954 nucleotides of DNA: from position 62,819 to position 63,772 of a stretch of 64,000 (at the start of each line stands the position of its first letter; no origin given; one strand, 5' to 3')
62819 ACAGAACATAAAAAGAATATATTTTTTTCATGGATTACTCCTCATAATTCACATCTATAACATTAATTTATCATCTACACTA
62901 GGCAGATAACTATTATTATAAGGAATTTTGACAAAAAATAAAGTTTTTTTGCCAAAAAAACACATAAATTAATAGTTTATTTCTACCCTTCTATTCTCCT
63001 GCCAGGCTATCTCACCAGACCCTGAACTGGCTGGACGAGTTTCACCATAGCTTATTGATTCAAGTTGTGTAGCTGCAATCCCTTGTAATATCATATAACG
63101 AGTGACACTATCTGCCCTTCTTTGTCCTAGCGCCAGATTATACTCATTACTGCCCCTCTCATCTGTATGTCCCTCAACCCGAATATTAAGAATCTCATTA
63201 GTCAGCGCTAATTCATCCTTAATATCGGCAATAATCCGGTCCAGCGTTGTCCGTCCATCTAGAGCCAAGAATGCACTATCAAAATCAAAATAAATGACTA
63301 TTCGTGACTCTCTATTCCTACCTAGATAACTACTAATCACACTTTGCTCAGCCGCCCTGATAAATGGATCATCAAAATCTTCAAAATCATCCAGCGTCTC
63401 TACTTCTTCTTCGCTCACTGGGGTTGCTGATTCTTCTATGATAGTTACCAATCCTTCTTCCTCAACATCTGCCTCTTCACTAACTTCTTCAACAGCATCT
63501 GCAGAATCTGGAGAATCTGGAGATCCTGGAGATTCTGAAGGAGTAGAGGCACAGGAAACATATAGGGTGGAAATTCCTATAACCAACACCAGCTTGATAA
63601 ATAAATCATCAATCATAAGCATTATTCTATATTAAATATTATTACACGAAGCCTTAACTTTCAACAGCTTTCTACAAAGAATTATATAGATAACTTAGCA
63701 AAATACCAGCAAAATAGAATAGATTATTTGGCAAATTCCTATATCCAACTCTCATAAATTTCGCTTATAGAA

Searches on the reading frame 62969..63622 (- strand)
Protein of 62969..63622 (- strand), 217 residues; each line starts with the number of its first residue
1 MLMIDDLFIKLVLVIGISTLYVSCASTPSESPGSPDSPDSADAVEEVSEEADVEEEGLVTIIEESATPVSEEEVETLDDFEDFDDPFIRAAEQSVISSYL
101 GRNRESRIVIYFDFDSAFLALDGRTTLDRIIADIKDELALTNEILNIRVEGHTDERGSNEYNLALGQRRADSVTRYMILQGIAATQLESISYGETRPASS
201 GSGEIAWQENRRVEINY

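Call 9: search_protein_families(library=pfam, proteins=[window:62969-63622:-], max_evalue=0.01)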
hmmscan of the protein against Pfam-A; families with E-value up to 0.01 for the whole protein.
window:62969-63622:- (217 aa): 1 family
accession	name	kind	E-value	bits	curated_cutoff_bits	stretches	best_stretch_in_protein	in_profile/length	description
PF00691.25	OmpA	-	4.9e-19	68.9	27.2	1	111-210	1-97/98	OmpA family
